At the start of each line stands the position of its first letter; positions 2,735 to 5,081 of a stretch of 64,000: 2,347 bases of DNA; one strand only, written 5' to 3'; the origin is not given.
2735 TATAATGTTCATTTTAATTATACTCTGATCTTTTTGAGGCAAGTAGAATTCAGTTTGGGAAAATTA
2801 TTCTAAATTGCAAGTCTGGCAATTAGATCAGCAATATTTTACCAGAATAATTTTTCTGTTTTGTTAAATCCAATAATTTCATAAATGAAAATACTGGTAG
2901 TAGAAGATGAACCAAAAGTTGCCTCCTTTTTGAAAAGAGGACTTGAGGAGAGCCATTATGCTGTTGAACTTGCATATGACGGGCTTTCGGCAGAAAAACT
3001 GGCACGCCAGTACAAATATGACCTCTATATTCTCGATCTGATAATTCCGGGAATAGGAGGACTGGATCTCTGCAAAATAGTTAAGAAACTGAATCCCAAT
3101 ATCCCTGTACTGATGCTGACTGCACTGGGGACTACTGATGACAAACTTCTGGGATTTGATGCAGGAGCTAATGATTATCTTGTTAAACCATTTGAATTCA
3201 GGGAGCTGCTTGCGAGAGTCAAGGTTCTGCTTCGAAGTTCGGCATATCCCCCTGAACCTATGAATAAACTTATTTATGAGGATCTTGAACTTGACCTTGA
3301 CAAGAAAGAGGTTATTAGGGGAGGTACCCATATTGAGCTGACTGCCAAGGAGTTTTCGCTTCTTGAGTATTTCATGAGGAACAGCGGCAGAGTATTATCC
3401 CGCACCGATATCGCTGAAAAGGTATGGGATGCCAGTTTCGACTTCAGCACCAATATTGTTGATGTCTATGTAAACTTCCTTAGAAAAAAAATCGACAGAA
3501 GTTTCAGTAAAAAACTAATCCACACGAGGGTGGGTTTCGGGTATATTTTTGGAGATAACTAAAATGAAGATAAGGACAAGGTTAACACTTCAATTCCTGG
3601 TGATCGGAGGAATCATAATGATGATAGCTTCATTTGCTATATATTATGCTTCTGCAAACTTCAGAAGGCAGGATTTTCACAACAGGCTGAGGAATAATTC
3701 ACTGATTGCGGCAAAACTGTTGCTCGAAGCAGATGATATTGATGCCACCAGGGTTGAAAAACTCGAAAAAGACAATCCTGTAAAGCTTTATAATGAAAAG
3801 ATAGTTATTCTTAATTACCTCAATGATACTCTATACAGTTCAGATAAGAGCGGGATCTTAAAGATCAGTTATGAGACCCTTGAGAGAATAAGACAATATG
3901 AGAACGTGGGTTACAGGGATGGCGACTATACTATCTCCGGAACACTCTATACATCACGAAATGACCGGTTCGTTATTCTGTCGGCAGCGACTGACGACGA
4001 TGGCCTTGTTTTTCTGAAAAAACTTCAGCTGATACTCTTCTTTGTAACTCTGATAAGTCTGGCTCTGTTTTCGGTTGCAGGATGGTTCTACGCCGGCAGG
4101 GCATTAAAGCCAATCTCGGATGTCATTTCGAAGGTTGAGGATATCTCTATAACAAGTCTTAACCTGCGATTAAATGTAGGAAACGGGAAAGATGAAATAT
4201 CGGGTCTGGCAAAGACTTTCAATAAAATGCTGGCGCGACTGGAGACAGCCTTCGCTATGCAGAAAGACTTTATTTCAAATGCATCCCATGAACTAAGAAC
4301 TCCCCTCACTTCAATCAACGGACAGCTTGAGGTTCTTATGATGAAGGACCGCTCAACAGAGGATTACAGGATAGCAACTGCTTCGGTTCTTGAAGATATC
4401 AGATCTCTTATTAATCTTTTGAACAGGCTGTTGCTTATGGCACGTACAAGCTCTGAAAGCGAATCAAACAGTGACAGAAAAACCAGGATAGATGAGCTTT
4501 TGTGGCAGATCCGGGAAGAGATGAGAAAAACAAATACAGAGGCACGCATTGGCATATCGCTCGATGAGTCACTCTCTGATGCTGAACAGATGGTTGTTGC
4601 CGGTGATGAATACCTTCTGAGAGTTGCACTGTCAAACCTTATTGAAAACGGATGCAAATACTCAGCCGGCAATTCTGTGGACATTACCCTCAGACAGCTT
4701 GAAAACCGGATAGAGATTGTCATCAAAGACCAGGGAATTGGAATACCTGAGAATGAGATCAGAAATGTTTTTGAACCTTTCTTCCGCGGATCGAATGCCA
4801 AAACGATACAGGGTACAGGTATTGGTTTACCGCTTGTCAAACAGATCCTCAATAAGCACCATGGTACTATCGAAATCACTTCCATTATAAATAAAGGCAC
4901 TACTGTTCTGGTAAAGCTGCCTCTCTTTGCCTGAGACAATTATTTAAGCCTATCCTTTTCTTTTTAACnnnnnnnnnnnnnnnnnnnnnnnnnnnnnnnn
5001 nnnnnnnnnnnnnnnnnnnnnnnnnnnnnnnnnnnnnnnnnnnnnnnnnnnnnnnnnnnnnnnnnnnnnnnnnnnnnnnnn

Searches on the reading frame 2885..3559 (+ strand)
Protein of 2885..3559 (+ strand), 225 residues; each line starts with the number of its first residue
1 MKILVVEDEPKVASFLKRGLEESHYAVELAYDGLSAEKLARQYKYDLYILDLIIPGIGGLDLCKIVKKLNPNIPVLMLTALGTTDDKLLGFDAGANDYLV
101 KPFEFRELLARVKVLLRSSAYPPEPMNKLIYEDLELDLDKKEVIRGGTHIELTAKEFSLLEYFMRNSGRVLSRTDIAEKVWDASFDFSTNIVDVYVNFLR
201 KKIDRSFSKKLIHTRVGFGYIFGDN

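Call 5: search_protein_families(library=pfam, proteins=[window:2885-3559:+], max_evalue=0.01)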
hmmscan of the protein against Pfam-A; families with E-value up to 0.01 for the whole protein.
window:2885-3559:+ (225 aa): 2 families
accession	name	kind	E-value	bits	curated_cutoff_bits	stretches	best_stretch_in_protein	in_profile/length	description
PF00072.30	Response_reg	-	1.7e-28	99.5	30.2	1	3-113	1-111/111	Response regulator receiver domain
PF00486.34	Trans_reg_C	-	6.3e-25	87.5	26.2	1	147-222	1-77/77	Transcriptional regulatory protein, C terminal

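Call 98: search_protein_families(library=ncbifam, proteins=[window:2885-3559:+], max_evalue=0.0001)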
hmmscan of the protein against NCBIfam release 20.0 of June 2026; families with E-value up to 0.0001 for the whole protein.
window:2885-3559:+ (225 aa): 92 families (the best 25 are shown)
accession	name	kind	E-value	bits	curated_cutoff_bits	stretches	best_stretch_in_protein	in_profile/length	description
TIGR01387.1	cztR_silR_copR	subfamily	2.4e-68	230.1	279.2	1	3-222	1-218/218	heavy metal response regulator transcription factor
NF007346.1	PRK09836.1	equivalog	2.8e-64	217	420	1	1-222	1-221/227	copper/silver response regulator transcription factor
NF041734.1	resp_reg_RppA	equivalog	2.5e-59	200.4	250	1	1-222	1-227/229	two-component system response regulator RppA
NF008567.0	PRK11517.1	equivalog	2.7e-53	180.6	353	1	1-222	1-218/223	response regulator transcription factor HprR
TIGR02154.1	PhoB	equivalog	1.9e-52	177.8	296.2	1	2-222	4-225/226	phosphate regulon transcriptional regulator PhoB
NF053854.1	RespRegPhoBBctds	equivalog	2.3e-52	177.6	270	1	3-222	1-224/225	two-component system response regulator PhoB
NF045944.1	ResRegRpaBCyano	equivalog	8.2e-50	169.3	330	1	4-222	1-227/229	response regulator transcription factor RpaB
NF040689.1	MtrAB_MtrA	equivalog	7.1e-47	159.6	300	1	3-220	1-216/219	MtrAB system response regulator MtrA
NF041733.1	resp_reg_CseB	equivalog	1.9e-45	155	350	1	2-221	2-225/228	two-component system response regulator CseB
NF040534.1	resp_reg_YycF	equivalog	6.3e-45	153.2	340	1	2-222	2-227/231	response regulator YycF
NF045914.1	RespRegNblR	equivalog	6.4e-45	153.5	300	1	2-222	8-225/228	response regulator transcription factor NblR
NF007005.1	PRK09468.1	equivalog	1.8e-44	151.9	331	1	2-222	5-231/237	osmolarity response regulator transcription factor OmpR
NF007928.2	PRK10643.1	equivalog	1.1e-43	149.4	330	1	1-221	1-215/216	two-component system response regulator PmrA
NF008296.0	PRK11083.1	equivalog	1.1e-43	149.3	273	1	2-222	5-225/228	two-component system response regulator CreB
NF012023.0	PRK15479.1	equivalog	3.2e-42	144.6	337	1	1-222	1-217/224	transcriptional regulator TctD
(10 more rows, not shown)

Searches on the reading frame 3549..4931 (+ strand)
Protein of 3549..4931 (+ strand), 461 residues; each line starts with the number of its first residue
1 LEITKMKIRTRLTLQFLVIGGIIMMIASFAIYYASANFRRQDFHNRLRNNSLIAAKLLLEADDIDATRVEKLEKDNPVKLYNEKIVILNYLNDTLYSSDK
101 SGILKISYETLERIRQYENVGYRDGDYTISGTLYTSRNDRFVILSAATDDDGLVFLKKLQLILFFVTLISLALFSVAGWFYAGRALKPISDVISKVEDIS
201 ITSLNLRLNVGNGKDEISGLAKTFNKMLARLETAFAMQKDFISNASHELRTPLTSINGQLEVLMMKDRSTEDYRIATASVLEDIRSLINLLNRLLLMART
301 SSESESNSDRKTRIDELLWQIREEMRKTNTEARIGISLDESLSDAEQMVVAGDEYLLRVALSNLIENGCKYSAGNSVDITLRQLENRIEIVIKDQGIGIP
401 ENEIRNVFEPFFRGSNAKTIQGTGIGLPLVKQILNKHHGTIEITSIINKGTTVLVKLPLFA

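Call 5: search_protein_families(library=pfam, proteins=[window:3549-4931:+], max_evalue=0.01)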
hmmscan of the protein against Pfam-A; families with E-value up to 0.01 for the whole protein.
window:3549-4931:+ (461 aa): 5 families
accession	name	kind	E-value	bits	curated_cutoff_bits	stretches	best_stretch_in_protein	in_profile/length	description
PF02518.31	HATPase_c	-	1.4e-26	93.5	26.4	1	352-459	1-109/111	Histidine kinase-, DNA gyrase B-, and HSP90-like ATPase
PF00512.31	HisKA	-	3.4e-14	53.1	26.9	1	238-301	2-64/66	His Kinase A (phospho-acceptor) domain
PF00672.30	HAMP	-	5.7e-08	33.4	25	1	180-232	1-52/53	HAMP domain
PF13589.12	HATPase_c_3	-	1.6e-05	25.3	25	1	357-413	3-58/137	Histidine kinase-, DNA gyrase B-, and HSP90-like ATPase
PF13581.12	HATPase_c_2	-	0.0001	22.8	27.4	1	360-442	39-113/127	Histidine kinase-like ATPase domain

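Call 98: search_protein_families(library=ncbifam, proteins=[window:3549-4931:+], max_evalue=0.0001)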
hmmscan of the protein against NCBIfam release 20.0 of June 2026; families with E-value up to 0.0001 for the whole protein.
window:3549-4931:+ (461 aa): 87 families (the best 25 are shown)
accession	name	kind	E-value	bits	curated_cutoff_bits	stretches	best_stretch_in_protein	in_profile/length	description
TIGR01386.1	cztS_silS_copS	subfamily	6.7e-60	203.3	292.55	1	5-457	1-456/457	heavy metal sensor histidine kinase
TIGR02966.1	phoR_proteo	equivalog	4e-48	164.1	334.2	1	230-454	106-330/333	phosphate regulon sensor histidine kinase PhoR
NF033092.0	HK_WalK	equivalog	5.2e-48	164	725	2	238-459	372-594/594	cell wall metabolism sensor histidine kinase WalK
NF046044.1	PnpS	equivalog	9.6e-45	153.2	400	1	233-458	165-390/390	two-component system histidine kinase PnpS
NF045903.1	CuHisKinLciSLeg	equivalog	2e-43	149.2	700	1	156-457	56-356/357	copper-responsive two-component system sensor histidine kinase LciS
NF041735.1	hist_kin_RppB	equivalog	2.8e-42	145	400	1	234-458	212-438/438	two-component system sensor histidine kinase RppB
NF007007.0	PRK09470.1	equivalog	3.9e-41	141.4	486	1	157-460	168-460/463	envelope stress sensor histidine kinase CpxA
NF040691.1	MtrAB_MtrB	equivalog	1.8e-39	136.1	450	1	156-459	183-492/507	MtrAB system histidine kinase MtrB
NF007345.0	PRK09835.1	subfamily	2.5e-39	135.2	423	1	141-458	165-479/482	Cu(+)/Ag(+) sensor histidine kinase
NF008312.0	PRK11100.1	equivalog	7.5e-39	133.9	356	1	164-458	189-473/477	two-component system sensor histidine kinase CreC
NF007004.0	PRK09467.1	equivalog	2.6e-37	128.7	415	1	163-459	158-436/440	two-component system sensor histidine kinase EnvZ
NF052314.1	T9SS_HK_PorY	subfamily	7.5e-37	127.4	350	1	8-442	2-404/418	PorY family sensor histidine kinase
NF008025.0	PRK10755.1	equivalog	3.4e-36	124.7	314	1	179-457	85-354/362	two-component system sensor histidine kinase PmrB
NF012163.2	BaeS_SmeS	equivalog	8.8e-36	123.8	500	1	150-457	153-456/457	sensor histidine kinase efflux regulator BaeS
NF008468.0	PRK11360.1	equivalog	1.1e-34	119.9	646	1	241-459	399-608/616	two-component system sensor histidine kinase AtoS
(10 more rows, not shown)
